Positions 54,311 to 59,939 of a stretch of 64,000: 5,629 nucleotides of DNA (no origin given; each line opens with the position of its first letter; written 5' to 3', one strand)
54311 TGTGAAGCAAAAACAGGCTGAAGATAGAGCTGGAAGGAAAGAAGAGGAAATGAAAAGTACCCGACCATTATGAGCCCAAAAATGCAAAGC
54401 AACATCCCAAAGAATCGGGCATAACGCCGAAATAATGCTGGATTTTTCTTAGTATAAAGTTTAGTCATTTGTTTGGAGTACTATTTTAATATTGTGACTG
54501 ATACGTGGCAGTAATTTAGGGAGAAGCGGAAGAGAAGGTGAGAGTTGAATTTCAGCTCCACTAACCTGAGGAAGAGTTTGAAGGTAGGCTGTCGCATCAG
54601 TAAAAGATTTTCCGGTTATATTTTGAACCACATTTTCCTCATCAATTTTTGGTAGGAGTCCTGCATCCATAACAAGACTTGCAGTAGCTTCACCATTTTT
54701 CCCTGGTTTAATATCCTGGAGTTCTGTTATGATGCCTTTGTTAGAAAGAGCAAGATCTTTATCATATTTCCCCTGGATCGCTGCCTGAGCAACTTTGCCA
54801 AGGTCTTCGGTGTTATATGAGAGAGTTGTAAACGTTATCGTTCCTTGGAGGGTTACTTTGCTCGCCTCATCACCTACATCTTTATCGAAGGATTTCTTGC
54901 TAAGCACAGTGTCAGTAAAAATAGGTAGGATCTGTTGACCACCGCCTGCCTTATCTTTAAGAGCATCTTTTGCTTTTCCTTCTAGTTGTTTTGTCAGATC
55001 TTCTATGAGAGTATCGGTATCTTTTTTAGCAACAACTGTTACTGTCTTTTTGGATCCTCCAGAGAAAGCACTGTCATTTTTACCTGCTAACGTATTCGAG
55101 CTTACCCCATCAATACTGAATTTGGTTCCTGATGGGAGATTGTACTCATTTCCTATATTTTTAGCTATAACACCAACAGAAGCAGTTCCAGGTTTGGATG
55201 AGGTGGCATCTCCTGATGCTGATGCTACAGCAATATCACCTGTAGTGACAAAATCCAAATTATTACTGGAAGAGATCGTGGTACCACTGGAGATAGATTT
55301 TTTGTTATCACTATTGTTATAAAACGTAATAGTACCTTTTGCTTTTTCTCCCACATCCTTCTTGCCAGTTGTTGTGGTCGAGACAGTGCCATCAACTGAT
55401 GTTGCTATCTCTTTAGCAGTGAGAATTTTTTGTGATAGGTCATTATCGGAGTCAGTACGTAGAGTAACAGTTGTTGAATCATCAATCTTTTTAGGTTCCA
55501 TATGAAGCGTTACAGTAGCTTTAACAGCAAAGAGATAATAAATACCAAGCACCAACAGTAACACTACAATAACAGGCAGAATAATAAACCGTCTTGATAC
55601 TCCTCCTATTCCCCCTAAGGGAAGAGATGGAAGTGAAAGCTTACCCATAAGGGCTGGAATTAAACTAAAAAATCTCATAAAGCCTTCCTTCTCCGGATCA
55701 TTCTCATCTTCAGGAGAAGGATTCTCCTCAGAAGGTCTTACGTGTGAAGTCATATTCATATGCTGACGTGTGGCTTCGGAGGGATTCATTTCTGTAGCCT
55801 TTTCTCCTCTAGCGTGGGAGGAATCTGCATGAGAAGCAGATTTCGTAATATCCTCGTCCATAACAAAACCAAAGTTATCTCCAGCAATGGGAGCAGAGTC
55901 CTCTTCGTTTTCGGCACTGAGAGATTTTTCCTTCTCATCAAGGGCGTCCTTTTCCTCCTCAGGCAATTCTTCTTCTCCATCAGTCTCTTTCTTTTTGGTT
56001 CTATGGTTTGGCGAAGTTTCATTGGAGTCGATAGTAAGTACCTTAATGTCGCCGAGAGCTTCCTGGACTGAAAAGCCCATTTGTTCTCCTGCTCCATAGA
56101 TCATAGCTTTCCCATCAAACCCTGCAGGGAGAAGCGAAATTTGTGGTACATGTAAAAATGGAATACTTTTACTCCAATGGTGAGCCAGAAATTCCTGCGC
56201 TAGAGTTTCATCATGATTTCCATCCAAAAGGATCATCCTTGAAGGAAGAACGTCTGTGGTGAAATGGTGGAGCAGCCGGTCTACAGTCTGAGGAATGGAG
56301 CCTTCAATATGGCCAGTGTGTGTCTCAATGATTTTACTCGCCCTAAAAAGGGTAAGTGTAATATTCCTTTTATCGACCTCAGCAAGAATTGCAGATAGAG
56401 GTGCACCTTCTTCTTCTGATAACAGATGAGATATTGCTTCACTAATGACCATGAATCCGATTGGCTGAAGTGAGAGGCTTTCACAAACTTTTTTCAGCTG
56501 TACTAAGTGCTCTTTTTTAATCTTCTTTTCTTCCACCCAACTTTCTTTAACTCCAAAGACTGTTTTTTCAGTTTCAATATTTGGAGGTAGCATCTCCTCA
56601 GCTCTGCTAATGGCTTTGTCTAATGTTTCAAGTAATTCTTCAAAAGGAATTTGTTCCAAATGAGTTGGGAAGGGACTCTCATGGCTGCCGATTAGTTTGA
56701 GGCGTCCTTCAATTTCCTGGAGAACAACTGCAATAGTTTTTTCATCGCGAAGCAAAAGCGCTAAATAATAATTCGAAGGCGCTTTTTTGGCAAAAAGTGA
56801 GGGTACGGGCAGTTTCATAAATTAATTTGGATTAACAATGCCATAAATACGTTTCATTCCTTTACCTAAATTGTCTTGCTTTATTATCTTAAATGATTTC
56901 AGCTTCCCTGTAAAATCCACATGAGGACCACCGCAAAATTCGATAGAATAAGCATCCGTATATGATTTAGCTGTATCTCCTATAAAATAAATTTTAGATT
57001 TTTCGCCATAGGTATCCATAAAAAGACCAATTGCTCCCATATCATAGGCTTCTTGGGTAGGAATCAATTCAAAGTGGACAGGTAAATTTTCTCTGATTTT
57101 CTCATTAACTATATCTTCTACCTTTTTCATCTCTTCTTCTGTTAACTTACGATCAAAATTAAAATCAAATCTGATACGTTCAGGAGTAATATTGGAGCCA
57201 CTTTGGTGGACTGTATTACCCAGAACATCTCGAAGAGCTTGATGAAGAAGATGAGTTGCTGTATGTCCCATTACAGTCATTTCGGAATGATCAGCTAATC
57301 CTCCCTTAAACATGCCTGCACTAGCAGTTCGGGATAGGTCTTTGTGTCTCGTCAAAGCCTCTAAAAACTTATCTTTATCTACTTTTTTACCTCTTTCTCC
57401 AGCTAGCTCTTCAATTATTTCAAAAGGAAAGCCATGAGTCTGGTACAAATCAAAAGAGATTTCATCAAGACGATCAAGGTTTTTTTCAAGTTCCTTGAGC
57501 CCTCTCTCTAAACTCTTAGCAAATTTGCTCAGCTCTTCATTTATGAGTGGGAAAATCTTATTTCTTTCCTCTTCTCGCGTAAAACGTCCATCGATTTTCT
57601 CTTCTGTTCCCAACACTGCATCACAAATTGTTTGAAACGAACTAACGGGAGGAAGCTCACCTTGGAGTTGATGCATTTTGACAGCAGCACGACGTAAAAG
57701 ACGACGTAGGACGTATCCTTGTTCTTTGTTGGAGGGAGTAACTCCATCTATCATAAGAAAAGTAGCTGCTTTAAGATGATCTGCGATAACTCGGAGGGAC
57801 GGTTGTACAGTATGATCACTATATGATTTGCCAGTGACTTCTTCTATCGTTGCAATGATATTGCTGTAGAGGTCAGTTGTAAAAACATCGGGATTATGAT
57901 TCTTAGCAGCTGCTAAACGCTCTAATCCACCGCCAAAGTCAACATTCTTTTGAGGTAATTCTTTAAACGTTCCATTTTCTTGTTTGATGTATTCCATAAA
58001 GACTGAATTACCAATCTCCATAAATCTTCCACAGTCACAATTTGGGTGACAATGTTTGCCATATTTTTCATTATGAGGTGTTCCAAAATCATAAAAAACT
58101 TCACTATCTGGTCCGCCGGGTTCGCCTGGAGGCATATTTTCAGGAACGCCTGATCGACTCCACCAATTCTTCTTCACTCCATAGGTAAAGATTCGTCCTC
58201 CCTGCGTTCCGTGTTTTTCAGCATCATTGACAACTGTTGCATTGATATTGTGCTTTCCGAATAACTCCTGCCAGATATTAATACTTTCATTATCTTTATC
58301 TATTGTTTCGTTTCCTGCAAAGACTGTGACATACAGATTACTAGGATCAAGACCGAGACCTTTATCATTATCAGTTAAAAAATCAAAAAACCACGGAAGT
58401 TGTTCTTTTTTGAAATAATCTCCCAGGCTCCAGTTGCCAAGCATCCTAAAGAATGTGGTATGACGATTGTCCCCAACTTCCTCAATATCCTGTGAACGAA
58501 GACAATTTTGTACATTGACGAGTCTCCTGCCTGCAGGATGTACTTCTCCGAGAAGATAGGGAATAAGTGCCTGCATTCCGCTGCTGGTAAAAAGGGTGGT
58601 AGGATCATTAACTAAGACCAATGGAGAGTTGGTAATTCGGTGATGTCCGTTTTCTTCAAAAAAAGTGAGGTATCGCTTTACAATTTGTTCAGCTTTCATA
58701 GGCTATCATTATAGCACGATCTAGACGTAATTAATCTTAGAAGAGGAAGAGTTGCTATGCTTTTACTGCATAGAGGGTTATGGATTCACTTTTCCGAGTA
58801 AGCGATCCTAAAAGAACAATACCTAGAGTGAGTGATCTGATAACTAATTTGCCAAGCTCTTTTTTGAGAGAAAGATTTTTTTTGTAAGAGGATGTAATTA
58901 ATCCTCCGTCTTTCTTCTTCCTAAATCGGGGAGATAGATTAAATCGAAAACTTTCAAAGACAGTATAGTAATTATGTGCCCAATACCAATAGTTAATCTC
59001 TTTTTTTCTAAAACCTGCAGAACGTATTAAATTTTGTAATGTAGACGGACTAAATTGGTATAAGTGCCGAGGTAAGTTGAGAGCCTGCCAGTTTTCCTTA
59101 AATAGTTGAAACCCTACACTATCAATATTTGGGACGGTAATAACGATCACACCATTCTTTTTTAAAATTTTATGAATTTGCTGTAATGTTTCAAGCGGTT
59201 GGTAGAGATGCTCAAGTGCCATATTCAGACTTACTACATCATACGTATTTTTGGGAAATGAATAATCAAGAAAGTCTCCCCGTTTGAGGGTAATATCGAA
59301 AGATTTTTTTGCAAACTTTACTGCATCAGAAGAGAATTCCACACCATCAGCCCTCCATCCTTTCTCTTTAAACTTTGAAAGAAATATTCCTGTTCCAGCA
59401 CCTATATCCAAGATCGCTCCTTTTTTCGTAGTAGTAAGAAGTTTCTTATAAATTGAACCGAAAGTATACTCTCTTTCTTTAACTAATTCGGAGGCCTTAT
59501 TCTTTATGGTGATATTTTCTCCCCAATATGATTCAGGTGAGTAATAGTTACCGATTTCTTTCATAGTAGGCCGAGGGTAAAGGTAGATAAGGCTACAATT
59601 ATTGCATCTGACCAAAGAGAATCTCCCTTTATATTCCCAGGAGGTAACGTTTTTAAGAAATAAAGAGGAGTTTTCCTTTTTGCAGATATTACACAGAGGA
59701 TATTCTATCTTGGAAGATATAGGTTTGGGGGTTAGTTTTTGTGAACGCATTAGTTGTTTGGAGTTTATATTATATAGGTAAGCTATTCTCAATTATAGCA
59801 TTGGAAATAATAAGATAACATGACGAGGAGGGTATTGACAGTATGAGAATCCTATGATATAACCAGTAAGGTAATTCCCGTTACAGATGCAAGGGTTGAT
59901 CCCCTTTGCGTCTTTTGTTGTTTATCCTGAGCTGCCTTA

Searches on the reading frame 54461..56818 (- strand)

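Call 8: search_protein_families(library=pfam, proteins=[window:54461-56818:-], max_evalue=0.001)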
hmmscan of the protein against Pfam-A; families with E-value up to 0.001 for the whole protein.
window:54461-56818:- (785 aa): 1 family
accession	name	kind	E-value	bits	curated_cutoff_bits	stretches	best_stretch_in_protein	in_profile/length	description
PF04865.19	Baseplate_J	-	2.2e-06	27.6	21.1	1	490-589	20-110/255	Baseplate J-like protein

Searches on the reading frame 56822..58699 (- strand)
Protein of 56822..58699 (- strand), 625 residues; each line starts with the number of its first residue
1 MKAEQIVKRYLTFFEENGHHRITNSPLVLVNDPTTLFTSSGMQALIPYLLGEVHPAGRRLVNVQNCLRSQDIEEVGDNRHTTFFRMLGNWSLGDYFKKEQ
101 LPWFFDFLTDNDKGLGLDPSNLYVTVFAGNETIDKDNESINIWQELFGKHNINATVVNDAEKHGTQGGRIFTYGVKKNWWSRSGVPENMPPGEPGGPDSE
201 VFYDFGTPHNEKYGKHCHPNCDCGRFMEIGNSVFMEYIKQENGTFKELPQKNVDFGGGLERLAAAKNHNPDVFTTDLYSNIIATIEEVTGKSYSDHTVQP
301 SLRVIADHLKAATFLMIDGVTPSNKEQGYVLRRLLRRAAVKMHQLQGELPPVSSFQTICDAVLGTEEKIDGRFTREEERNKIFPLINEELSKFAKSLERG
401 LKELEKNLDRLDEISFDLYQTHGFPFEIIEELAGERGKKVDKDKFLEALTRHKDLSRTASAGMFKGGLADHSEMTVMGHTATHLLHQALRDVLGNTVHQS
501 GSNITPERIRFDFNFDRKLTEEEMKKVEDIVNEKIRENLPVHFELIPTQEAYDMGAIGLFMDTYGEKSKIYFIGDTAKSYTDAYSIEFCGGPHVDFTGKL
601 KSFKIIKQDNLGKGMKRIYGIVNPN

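Call 8: search_protein_families(library=pfam, proteins=[window:56822-58699:-], max_evalue=0.001)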
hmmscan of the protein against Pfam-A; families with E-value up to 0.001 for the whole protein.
window:56822-58699:- (625 aa): 2 families
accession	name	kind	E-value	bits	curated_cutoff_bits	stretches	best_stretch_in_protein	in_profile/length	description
PF01411.24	tRNA-synt_2c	-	4.6e-104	349.4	30.3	1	6-464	2-436/552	tRNA synthetases class II (A)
PF07973.19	tRNA_SAD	-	5.4e-14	52.3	24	1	570-619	3-44/44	Threonyl and Alanyl tRNA synthetase second additional domain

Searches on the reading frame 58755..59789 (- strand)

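Call 104: search_protein_families(library=pfam, proteins=[window:58755-59789:-], max_evalue=0.0001)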
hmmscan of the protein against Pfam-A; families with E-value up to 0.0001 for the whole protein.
window:58755-59789:- (344 aa): 7 families
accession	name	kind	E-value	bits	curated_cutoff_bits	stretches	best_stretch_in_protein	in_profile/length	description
PF13489.12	Methyltransf_23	-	1.1e-26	94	27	1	105-261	4-160/164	Methyltransferase domain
PF08241.18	Methyltransf_11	-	3.2e-16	60.2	21.2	1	127-217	1-95/95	Methyltransferase domain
PF13649.12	Methyltransf_25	-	9.4e-16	58.7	27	1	126-213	1-97/97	Methyltransferase domain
PF13847.12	Methyltransf_31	-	6.8e-15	55.5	27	1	122-236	3-128/145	Methyltransferase domain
PF08242.18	Methyltransf_12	-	1.9e-13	51.4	30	1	127-215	1-98/98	Methyltransferase domain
PF07021.18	MetW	-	4.3e-07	30.2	21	1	122-222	12-112/193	Methionine biosynthesis protein MetW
PF07942.18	CARME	-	2.3e-05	24.3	27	0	162-276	143-246/268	Carnosine N-methyltransferase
